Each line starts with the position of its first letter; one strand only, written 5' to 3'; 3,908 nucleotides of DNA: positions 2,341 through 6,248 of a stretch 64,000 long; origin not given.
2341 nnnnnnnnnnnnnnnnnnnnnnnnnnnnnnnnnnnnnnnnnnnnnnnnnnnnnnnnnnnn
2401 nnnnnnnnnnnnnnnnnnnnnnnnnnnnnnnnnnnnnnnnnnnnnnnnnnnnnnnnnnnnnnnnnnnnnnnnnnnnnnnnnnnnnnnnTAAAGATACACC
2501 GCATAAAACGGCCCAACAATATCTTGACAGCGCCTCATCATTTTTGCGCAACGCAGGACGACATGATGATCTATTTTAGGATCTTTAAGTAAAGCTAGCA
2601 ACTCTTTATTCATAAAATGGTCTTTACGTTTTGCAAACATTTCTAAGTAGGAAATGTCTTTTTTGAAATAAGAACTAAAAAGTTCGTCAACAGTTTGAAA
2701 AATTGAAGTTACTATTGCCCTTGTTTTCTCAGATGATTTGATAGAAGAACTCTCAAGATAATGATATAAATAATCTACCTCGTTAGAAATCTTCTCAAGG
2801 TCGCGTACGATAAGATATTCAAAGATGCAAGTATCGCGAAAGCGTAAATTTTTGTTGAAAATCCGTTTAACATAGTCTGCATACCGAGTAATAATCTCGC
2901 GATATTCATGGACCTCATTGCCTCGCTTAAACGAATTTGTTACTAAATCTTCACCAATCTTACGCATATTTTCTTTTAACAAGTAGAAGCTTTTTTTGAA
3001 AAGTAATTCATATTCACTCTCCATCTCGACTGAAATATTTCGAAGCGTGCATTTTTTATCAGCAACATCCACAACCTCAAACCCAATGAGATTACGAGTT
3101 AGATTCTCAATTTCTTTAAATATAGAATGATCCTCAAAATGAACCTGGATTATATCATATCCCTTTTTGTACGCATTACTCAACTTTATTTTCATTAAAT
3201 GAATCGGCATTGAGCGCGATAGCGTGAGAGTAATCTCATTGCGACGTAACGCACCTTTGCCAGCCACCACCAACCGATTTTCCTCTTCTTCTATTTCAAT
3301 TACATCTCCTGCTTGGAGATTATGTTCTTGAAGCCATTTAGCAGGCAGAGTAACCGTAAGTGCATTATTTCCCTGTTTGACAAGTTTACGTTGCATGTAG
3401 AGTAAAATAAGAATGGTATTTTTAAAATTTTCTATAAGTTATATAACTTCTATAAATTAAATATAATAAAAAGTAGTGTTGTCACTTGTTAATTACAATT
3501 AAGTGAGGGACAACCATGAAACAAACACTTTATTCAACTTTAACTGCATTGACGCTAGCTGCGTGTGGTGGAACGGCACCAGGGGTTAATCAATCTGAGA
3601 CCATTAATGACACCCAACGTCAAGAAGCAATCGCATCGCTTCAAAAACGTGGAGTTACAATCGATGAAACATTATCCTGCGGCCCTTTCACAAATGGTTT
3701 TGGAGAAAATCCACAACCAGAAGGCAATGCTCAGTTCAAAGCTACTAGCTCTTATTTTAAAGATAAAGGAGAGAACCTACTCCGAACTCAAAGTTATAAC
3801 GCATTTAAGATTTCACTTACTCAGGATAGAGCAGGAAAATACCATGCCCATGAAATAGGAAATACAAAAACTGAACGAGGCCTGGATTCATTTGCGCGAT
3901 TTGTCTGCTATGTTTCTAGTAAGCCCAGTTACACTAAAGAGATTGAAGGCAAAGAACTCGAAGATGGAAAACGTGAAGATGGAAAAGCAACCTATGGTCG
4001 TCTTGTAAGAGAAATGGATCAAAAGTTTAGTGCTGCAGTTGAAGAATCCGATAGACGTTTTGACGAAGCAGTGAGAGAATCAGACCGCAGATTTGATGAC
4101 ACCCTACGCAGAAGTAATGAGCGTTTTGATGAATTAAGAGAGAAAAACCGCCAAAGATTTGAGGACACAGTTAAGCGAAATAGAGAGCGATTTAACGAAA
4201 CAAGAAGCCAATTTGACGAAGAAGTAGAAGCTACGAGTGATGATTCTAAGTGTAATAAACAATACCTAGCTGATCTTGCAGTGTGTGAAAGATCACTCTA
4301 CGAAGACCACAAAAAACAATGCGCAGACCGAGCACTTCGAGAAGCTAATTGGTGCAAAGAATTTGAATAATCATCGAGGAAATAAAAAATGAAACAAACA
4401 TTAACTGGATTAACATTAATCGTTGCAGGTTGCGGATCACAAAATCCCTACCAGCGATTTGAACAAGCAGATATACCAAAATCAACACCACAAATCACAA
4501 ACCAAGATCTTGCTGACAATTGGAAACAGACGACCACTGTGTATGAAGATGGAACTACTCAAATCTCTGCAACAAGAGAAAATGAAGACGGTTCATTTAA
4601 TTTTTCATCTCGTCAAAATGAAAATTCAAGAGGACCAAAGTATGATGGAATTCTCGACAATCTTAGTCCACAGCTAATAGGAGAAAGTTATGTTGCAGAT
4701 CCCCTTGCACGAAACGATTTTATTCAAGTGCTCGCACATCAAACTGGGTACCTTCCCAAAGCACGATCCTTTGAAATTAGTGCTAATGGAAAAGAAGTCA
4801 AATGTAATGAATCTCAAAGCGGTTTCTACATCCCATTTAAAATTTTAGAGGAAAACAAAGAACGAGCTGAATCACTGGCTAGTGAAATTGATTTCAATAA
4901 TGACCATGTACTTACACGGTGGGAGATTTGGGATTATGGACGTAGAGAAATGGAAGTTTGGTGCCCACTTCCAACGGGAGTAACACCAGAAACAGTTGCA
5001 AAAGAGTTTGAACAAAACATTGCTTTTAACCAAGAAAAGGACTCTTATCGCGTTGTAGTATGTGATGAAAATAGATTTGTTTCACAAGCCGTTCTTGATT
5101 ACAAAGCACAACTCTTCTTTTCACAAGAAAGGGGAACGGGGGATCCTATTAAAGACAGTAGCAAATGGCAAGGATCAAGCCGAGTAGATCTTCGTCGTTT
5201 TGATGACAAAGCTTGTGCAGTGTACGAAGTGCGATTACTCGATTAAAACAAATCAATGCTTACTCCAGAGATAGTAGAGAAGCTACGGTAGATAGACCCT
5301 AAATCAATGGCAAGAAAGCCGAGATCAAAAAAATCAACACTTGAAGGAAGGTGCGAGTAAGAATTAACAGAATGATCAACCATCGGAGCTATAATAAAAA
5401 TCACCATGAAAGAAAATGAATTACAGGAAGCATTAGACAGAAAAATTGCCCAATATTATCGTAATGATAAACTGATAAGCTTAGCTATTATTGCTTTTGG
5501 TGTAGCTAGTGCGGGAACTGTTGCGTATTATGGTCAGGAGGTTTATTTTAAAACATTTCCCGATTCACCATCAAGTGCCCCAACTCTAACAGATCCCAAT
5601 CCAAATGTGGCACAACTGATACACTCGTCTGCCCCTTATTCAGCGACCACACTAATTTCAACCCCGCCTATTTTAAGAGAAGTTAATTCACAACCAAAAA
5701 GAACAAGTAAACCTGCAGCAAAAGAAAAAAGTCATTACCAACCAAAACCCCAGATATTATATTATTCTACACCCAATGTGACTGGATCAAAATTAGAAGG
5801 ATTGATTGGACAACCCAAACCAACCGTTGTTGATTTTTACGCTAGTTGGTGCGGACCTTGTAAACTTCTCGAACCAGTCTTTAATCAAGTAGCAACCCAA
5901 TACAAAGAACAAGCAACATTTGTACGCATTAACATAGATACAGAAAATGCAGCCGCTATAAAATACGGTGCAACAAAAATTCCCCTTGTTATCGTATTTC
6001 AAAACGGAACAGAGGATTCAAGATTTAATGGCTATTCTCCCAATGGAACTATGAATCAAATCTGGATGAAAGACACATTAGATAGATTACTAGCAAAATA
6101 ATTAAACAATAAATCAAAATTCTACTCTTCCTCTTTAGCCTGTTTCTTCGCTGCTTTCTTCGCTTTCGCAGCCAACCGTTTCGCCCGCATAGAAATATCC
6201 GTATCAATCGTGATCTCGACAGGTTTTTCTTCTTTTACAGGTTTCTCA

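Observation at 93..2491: Unannotated ribbon-helix-helix ORF translationally coupled to a HipA/APH-like kinase: a possible kinase-type toxin-antitoxin or regulatory pair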

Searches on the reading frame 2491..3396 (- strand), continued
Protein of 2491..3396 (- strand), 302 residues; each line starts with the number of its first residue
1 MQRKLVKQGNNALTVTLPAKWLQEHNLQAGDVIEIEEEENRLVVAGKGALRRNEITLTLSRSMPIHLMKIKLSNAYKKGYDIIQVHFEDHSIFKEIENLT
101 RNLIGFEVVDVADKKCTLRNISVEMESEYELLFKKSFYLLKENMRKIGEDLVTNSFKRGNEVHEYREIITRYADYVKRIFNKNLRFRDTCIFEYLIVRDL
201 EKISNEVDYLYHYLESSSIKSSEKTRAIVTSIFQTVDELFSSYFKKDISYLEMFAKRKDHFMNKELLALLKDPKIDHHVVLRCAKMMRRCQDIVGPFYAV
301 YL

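Call 81: search_protein_families(library=pfam, proteins=[P0143, P0136, P0142, P0145, P0146, P0148, P0149, P0119, P0131, P0132], max_evalue=0.1)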
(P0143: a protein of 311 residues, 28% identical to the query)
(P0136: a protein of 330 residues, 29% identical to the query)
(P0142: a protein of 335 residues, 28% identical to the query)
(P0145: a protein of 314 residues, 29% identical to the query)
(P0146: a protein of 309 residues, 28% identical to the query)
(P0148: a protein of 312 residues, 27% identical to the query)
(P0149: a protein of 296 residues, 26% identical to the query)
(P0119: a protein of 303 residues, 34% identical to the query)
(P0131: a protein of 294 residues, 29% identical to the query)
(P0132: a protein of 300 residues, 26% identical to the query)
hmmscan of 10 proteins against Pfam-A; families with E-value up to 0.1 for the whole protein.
P0143 (311 aa): 3 families
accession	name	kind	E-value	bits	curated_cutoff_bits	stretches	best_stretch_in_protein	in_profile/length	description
PF01895.24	PhoU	-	6.7e-08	33.2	23.5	1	136-217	1-88/89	PhoU domain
PF04014.23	MazE_antitoxin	-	7.1e-07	29.5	24.7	1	10-49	1-41/48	Antidote-toxin recognition MazE, bacterial antitoxin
PF12340.13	DUF3638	-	0.00065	19.5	31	1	160-276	104-219/225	Protein of unknown function (DUF3638)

P0136 (330 aa): 2 families
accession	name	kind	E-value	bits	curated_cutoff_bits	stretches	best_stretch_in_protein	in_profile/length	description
PF04014.23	MazE_antitoxin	-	1.4e-08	35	24.7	1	23-55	1-34/48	Antidote-toxin recognition MazE, bacterial antitoxin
PF01895.24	PhoU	-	0.045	14.5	23.5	0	159-231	9-88/89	PhoU domain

P0142 (335 aa): 1 family
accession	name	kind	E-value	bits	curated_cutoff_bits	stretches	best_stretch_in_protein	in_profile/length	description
PF04014.23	MazE_antitoxin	-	6.7e-07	29.6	24.7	1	36-74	1-40/48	Antidote-toxin recognition MazE, bacterial antitoxin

P0145 (314 aa): 3 families
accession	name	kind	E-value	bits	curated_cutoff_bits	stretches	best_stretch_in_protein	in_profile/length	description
PF04014.23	MazE_antitoxin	-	9.1e-12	45.2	24.7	1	6-49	1-45/48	Antidote-toxin recognition MazE, bacterial antitoxin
PF12340.13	DUF3638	-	0.0026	17.6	31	1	221-282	158-218/225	Protein of unknown function (DUF3638)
PF20250.3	FapA_N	-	0.035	13.9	27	1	8-47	127-169/178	Flagellar Assembly Protein A N-terminal region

P0146 (309 aa): 2 families
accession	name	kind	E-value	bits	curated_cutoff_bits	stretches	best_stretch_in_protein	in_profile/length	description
PF04014.23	MazE_antitoxin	-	4.1e-08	33.5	24.7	1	6-39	1-34/48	Antidote-toxin recognition MazE, bacterial antitoxin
PF16718.10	IFS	-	0.0037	17.8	30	1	50-81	39-70/164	Immunity factor for SPN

P0148 (312 aa): 1 family
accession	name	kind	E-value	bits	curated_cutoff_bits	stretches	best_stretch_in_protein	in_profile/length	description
PF04014.23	MazE_antitoxin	-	2.8e-08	34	24.7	1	9-48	1-41/48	Antidote-toxin recognition MazE, bacterial antitoxin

P0149 (296 aa): 3 families
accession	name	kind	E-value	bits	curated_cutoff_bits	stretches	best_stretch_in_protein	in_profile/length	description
PF04014.23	MazE_antitoxin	-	2.8e-06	27.6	24.7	1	6-45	1-41/48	Antidote-toxin recognition MazE, bacterial antitoxin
PF16718.10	IFS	-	0.00091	19.8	30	1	215-266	84-135/164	Immunity factor for SPN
PF01895.24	PhoU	-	0.09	13.6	23.5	0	160-212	30-88/89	PhoU domain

P0119 (303 aa): 3 families
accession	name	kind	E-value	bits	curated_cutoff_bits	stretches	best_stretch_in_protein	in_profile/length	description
PF04014.23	MazE_antitoxin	-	6.2e-05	23.3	24.7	1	11-40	6-35/48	Antidote-toxin recognition MazE, bacterial antitoxin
PF05944.17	Phage_term_smal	-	0.036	14.5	29.4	1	158-199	18-58/130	Phage small terminase subunit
PF25265.1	USP32_N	-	0.048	14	27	0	149-192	5-49/93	USP32 N-terminal domain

P0131 (294 aa): 2 families
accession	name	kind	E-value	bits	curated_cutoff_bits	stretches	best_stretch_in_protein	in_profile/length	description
PF04014.23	MazE_antitoxin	-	5.4e-10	39.5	24.7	1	6-46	1-42/48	Antidote-toxin recognition MazE, bacterial antitoxin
PF08845.15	SymE_toxin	-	0.049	14.2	29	0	15-44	23-52/54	Toxin SymE, type I toxin-antitoxin system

P0132 (300 aa): 4 families
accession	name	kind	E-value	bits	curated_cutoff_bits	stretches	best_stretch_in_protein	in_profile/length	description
PF04014.23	MazE_antitoxin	-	9.2e-07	29.2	24.7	1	9-46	4-42/48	Antidote-toxin recognition MazE, bacterial antitoxin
PF01209.24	Ubie_methyltran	-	0.0062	16.3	20.1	1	33-117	52-135/233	ubiE/COQ5 methyltransferase family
PF22789.1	DUF4026_C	-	0.011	16.6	27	0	147-195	20-70/114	Protein of unknown function (DUF4026) C-terminal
PF21717.2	DTX3L_a-b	-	0.051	14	27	0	159-186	5-32/62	DTX3L, alpha/beta domain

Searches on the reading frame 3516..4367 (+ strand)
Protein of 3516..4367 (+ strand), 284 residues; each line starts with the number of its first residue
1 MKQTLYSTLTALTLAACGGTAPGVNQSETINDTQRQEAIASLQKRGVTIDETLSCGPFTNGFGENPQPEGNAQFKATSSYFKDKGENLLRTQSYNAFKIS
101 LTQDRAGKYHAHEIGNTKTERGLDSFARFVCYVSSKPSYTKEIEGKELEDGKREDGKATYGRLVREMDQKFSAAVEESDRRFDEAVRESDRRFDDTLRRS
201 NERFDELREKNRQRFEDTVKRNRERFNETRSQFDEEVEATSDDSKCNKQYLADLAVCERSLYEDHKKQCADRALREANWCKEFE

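Call 3: search_protein_families(library=pfam, proteins=[window:3516-4367:+], max_evalue=1)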
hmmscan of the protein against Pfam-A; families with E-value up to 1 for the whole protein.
window:3516-4367:+ (284 aa): 6 families
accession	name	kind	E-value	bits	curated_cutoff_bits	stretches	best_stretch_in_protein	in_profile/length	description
PF00311.23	PEPcase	-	0.0009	17.7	22.4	1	164-276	281-395/919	Phosphoenolpyruvate carboxylase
PF02601.20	Exonuc_VII_L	-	0.0034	17.4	35.9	1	156-265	145-255/315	Exonuclease VII, large subunit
PF12602.13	FinO_N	-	0.069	13.6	25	0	240-264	32-56/63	Fertility inhibition protein N terminal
PF08286.16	Spc24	-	0.16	12.7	25.3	1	77-119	44-85/109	Spc24 subunit of Ndc80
PF05597.16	Phasin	-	0.49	10.9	28.8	0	171-239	26-94/126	Poly(hydroxyalcanoate) granule associated protein (phasin)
PF00815.25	Histidinol_dh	-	0.55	9.6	27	1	163-250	18-104/411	Histidinol dehydrogenase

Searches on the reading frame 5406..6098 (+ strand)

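Call 3: search_protein_families(library=pfam, proteins=[window:5406-6098:+], max_evalue=1)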
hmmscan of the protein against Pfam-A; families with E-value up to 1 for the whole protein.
window:5406-6098:+ (231 aa): 9 families
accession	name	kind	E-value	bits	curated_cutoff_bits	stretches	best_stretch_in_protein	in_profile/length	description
PF00085.26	Thioredoxin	-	1.2e-21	77.1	23.5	1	132-217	12-98/103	Thioredoxin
PF13098.12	Thioredoxin_2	-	2.8e-08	34.5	27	1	135-218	3-102/104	Thioredoxin-like domain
PF13905.12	Thioredoxin_8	-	9.6e-06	26.3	27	1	138-185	2-51/94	Thioredoxin-like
PF13899.12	Thioredoxin_7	-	1.7e-05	25.3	27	1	136-198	16-81/83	Thioredoxin-like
PF00578.27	AhpC-TSA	-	8.3e-05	23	26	1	135-183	25-73/124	AhpC/TSA family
PF04756.19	OST3_OST6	-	0.0008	19.3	27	1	149-205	46-109/294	OST3 / OST6 family, transporter family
PF14595.12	Thioredoxin_9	-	0.0041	17.5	25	1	144-207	48-113/129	Thioredoxin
PF08534.16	Redoxin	-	0.0056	16.9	26.6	1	138-182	29-75/148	Redoxin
PF13848.12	Thioredoxin_6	-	0.11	12.8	27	1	125-199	82-159/184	Thioredoxin-like domain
